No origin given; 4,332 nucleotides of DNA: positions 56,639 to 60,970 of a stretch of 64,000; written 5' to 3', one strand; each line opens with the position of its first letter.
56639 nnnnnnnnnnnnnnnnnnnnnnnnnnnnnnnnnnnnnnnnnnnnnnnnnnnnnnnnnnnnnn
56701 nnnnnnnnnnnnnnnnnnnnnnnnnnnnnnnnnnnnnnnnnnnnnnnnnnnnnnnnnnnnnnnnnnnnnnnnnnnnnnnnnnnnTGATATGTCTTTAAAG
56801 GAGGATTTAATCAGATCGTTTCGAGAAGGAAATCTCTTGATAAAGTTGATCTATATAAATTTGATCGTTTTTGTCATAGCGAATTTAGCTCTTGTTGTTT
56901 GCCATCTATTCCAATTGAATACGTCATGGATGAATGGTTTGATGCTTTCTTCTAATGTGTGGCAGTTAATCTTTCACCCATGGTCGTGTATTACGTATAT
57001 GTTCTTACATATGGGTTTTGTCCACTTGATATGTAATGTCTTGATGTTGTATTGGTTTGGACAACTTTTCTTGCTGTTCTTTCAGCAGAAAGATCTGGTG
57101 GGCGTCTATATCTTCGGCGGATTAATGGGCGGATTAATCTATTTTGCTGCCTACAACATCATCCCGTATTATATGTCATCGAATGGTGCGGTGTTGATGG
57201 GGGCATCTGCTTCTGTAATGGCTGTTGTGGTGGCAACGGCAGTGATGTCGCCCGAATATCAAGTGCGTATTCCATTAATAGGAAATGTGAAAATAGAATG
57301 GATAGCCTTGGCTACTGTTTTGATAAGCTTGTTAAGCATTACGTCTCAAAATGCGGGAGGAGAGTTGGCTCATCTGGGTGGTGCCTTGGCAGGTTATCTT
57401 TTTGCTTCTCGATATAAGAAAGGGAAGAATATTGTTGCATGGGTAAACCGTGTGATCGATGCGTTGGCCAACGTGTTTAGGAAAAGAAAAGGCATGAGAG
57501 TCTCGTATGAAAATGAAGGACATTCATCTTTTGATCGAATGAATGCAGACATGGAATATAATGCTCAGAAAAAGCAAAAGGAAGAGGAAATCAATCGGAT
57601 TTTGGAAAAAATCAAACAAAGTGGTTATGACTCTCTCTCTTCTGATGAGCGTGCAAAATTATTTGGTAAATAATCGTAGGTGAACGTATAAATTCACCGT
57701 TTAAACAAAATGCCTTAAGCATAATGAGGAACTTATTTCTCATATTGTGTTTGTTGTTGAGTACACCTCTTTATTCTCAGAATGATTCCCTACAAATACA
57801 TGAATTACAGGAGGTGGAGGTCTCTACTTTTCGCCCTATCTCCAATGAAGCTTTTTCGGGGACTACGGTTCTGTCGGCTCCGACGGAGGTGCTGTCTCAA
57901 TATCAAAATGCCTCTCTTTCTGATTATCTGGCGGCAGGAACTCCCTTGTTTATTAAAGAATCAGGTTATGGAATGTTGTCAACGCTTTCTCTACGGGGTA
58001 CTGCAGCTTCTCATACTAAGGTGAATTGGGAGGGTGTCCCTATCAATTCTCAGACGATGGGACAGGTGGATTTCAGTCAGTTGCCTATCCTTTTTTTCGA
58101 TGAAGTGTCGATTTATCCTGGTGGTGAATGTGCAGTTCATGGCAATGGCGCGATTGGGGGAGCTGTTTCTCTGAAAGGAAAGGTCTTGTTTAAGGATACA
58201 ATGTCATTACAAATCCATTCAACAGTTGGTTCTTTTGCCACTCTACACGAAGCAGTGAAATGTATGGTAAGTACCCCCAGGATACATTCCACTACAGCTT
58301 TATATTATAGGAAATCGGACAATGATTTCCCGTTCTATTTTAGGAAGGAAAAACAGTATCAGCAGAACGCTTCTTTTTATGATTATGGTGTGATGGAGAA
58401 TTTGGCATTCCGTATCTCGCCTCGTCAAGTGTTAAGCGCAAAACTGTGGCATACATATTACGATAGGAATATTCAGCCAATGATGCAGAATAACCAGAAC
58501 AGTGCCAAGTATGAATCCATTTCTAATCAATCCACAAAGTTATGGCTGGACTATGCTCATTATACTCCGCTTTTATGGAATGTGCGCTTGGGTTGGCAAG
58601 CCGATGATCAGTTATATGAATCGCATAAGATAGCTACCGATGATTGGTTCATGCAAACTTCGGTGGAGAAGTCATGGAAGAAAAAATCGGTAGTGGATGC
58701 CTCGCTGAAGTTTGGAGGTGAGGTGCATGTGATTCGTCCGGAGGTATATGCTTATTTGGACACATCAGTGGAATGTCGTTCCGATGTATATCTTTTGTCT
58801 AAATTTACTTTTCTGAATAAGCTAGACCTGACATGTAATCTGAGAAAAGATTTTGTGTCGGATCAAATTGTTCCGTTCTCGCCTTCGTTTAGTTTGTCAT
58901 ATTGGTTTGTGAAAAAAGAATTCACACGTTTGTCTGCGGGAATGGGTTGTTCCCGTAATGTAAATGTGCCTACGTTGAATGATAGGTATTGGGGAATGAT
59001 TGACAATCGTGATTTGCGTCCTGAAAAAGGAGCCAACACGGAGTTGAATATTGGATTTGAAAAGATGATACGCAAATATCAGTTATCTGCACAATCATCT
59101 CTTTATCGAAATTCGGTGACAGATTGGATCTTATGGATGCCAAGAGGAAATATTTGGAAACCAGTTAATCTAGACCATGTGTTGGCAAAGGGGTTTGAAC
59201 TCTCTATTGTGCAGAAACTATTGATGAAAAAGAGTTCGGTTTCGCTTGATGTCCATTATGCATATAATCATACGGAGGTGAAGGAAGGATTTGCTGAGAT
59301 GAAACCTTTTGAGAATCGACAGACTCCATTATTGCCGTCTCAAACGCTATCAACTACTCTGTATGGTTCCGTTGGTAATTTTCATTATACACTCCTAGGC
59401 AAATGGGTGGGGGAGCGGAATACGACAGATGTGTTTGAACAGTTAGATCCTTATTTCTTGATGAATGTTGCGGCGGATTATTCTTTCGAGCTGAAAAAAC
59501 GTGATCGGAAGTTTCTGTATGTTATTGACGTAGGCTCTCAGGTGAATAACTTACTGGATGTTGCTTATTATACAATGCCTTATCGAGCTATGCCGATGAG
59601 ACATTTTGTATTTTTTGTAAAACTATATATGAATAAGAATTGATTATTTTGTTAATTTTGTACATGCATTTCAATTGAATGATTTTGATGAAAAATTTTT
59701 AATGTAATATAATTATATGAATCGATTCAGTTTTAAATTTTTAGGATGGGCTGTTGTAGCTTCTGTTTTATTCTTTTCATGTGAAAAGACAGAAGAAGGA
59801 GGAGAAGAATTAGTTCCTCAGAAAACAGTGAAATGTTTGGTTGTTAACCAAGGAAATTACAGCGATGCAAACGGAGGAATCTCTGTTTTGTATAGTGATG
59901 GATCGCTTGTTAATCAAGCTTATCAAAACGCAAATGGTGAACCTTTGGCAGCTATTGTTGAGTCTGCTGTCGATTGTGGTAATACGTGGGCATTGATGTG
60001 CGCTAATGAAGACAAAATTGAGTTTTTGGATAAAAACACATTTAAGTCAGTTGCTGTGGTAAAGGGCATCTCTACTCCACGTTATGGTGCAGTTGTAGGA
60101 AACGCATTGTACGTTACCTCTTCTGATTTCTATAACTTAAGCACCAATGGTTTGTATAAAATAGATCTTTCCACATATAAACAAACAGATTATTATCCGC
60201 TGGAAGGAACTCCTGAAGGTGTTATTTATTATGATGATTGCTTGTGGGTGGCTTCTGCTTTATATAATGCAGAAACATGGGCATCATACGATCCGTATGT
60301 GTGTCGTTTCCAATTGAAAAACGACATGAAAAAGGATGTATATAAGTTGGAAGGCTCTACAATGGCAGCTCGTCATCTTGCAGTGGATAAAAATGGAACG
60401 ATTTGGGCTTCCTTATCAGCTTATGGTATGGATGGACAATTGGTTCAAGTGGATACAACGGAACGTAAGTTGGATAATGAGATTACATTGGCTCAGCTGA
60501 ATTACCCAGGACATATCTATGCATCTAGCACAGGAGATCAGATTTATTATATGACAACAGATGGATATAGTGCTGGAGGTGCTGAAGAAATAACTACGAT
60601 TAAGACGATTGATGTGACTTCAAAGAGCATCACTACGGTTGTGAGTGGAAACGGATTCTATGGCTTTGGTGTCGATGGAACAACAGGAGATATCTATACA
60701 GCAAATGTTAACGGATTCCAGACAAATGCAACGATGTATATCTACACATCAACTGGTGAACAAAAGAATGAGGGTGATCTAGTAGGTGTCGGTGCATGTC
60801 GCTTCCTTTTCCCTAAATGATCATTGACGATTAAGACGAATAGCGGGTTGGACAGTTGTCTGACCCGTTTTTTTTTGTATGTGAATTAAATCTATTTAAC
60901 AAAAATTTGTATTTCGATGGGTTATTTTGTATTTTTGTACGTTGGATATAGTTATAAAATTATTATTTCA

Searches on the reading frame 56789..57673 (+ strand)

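Call 17: search_protein_families(library=pfam, proteins=[window:56789-57673:+], max_evalue=0.1)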
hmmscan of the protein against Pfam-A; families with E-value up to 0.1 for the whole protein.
window:56789-57673:+ (294 aa): 5 families
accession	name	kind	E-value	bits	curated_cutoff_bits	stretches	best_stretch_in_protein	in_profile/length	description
PF01694.28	Rhomboid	-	7.5e-19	68.8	22.6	1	64-206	4-137/143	Rhomboid domain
PF20216.3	DUF6576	-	2.3e-12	47.3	27.3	1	254-291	4-41/47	Family of unknown function (DUF6576)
PF08149.16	BING4CT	-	0.0015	18.7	23.7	1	244-277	41-73/79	BING4CT (NUC141) domain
PF20730.2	YetF_N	-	0.041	14.2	26.5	1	81-125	13-57/76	YetF N-terminal transmembrane domain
PF01877.22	RNA_binding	-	0.08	13.7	26.9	0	220-285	15-79/120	RNA binding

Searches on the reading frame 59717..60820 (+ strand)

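Call 17: search_protein_families(library=pfam, proteins=[window:59717-60820:+], max_evalue=0.1)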
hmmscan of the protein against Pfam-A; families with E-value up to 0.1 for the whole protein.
window:59717-60820:+ (367 aa): 2 families
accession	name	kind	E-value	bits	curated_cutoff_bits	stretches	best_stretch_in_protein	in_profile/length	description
PF16819.11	DUF5074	-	6.1e-10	39.1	27.2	1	40-352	3-337/353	Domain of unknown function (DUF5074)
PF22122.2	InlK_D2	-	0.065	14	26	0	187-234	20-67/112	Internalin K domain D2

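Call 47: search_protein_families(library=ncbifam, proteins=[window:59717-60820:+], max_evalue=1)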
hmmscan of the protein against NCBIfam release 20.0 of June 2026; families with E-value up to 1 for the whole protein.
window:59717-60820:+ (367 aa): 0 families
